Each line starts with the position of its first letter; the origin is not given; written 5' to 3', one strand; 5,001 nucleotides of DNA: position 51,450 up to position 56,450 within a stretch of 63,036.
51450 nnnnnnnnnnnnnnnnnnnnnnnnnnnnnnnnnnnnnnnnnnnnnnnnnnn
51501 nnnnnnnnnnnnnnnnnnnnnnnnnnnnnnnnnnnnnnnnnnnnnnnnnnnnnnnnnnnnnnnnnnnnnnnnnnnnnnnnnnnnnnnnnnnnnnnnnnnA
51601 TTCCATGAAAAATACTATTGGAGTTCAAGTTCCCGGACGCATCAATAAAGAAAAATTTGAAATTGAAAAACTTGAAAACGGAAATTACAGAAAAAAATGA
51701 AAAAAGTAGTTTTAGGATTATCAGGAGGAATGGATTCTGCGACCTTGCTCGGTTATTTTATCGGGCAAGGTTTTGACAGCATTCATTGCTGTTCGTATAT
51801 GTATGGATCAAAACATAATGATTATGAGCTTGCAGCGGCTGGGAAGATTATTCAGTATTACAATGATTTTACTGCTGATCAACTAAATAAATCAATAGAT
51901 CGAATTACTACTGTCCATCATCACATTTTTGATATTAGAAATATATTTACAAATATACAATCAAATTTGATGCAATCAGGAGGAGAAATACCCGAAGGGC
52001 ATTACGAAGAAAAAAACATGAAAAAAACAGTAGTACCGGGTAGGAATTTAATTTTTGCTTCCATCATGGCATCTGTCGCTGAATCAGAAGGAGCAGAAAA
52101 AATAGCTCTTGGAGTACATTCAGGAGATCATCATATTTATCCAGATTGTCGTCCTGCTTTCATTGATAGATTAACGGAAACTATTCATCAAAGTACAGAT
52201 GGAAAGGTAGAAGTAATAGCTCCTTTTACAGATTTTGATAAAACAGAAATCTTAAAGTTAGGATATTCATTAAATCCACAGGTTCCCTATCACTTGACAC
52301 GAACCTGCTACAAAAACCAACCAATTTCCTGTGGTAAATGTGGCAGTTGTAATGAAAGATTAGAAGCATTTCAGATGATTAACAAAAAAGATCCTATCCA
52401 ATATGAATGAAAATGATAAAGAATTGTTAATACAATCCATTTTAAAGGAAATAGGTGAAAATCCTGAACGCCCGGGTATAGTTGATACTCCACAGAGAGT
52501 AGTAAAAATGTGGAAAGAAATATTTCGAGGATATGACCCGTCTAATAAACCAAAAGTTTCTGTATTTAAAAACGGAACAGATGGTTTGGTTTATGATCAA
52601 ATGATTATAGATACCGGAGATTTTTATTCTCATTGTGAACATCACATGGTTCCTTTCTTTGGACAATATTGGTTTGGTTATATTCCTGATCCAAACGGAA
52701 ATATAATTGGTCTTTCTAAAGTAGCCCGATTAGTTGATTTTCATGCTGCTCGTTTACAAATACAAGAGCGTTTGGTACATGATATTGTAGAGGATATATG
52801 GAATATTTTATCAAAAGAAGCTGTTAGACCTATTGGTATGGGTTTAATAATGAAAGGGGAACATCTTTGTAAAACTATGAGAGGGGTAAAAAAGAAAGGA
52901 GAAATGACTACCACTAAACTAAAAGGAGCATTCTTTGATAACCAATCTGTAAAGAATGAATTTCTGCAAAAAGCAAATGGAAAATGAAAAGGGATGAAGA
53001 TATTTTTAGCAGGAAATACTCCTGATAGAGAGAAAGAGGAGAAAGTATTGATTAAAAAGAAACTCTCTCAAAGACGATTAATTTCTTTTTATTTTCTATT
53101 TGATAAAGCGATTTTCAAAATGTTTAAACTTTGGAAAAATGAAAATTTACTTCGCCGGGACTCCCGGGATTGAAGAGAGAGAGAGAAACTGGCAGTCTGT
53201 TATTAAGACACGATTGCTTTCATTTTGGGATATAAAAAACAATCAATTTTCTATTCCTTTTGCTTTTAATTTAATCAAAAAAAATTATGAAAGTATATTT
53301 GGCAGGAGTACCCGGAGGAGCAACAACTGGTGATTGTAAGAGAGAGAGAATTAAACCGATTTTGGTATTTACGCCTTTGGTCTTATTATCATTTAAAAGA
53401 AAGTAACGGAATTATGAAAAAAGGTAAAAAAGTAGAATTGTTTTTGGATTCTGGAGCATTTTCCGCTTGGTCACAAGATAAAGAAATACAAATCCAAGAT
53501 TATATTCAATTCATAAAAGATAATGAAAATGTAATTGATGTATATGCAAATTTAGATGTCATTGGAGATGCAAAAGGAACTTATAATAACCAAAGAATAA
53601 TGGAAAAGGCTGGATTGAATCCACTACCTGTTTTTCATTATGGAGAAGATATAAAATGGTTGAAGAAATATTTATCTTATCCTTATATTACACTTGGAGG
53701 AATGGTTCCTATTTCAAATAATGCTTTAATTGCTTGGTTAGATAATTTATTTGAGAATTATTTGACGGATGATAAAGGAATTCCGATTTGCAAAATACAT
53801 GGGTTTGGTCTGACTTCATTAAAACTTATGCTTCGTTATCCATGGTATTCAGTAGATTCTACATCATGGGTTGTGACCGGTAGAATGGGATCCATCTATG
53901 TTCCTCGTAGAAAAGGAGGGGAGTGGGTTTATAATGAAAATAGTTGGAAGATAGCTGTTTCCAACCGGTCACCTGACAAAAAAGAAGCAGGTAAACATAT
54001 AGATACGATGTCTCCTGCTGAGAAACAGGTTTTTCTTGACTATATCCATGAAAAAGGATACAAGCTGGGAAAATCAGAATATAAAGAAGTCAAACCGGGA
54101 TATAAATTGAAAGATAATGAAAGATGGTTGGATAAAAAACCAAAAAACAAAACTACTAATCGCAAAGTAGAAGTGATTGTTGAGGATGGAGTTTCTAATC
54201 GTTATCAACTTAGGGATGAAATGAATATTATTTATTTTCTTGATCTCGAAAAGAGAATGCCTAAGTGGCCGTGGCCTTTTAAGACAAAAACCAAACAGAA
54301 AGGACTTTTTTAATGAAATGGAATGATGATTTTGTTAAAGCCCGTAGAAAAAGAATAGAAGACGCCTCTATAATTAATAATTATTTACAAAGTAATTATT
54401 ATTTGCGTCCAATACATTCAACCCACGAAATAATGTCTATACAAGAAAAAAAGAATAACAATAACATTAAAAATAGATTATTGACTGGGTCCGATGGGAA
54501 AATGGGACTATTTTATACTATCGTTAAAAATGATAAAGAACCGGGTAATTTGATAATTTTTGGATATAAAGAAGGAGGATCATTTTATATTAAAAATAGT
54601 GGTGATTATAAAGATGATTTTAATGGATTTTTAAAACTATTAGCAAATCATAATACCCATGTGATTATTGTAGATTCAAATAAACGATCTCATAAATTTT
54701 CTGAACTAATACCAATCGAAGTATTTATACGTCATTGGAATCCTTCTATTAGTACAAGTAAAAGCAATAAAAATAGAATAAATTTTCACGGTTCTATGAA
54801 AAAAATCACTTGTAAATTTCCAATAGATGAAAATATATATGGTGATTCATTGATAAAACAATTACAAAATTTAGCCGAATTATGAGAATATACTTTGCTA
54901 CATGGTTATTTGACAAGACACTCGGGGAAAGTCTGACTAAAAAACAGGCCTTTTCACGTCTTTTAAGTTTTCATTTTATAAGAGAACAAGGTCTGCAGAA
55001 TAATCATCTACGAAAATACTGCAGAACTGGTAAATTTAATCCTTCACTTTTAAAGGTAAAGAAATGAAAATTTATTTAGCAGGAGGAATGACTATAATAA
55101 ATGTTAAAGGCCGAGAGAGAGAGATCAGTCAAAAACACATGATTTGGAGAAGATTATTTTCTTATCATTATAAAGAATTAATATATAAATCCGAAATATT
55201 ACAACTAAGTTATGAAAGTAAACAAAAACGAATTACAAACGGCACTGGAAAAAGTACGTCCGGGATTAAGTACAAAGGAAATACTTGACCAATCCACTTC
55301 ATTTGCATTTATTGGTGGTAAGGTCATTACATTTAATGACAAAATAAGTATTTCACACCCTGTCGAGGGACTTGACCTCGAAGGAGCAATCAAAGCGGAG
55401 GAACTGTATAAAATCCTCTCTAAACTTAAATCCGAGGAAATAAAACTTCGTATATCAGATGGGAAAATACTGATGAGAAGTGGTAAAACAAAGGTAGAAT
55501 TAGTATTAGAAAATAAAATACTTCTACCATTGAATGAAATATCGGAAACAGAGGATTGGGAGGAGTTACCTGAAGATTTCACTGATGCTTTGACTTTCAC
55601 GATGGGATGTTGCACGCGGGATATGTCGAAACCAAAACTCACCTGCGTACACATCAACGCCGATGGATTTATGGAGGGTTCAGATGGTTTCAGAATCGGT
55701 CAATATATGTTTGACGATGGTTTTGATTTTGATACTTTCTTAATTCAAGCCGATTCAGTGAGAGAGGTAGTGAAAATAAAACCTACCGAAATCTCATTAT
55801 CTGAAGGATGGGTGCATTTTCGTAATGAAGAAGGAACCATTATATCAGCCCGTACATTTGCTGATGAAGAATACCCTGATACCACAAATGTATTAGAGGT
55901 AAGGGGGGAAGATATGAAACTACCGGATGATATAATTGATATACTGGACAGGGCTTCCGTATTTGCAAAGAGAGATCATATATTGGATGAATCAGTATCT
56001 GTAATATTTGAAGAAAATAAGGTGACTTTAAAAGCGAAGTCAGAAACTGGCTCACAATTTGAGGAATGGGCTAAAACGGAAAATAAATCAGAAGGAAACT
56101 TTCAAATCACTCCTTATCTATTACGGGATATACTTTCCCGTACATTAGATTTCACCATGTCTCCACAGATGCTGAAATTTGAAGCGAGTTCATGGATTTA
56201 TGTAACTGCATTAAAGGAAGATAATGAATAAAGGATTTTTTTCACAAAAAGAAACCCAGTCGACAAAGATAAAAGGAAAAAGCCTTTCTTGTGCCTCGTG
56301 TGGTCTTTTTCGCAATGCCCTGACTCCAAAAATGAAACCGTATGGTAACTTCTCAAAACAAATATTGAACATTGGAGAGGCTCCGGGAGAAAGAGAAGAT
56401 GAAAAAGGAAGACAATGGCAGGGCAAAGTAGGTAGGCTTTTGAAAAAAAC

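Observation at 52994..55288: Five paralogous mini-ORFs flanking dpdA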

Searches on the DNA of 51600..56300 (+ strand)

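Call 3: search_dna_similar(query=window:51600-56300:+, collection=phages, mode=distant, max_rows=20)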
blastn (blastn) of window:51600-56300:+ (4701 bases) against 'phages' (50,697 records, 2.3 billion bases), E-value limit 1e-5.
Records with a match: 1; places in all: 1; records where one place covers at least 80% of the query: 0.
Best place of each record, by identity: 60-80% 1.
By first word of the organism name: Bacteriophage 1.
By host as written in the record: - 1.
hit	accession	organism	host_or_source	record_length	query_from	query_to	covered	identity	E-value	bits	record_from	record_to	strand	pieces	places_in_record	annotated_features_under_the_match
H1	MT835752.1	Bacteriophage sp.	human fecal samples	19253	909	1307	8%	69.0%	4e-33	151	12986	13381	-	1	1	record has no annotation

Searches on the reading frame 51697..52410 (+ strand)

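Call 4: search_protein_families(library=pfam, proteins=[window:51697-52410:+], max_evalue=1)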
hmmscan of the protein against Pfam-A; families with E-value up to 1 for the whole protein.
window:51697-52410:+ (237 aa): 5 families
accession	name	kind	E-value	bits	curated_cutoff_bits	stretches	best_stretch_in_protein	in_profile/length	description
PF06508.19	QueC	-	7e-53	179.7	22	1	3-228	1-209/210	Queuosine biosynthesis protein QueC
PF02540.23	NAD_synthase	-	0.00041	20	21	1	2-55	19-72/242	NAD synthase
PF00764.25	Arginosuc_synth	-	0.00065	20.2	27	1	4-194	2-159/162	Arginosuccinate synthase N-terminal HUP domain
PF01171.26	ATP_bind_3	-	0.019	15.1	27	1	3-26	1-24/182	PP-loop family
PF20651.3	EXOC6_Sec15_N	-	0.074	13.4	27.2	1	60-102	21-63/170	Exocyst complex component EXOC6/Sec15, N-terminal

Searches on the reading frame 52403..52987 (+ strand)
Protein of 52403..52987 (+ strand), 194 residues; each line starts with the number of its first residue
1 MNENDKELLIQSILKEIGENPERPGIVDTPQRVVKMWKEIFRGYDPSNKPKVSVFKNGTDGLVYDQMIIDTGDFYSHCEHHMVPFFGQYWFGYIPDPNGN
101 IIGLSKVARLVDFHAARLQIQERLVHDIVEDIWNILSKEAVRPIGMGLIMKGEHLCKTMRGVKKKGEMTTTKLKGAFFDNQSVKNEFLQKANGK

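Call 4: search_protein_families(library=pfam, proteins=[window:52403-52987:+], max_evalue=1)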
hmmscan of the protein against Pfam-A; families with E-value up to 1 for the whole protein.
window:52403-52987:+ (194 aa): 1 family
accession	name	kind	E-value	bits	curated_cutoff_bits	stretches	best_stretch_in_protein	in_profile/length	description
PF01227.27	GTP_cyclohydroI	-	2e-51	174.4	27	1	10-190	5-177/179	GTP cyclohydrolase I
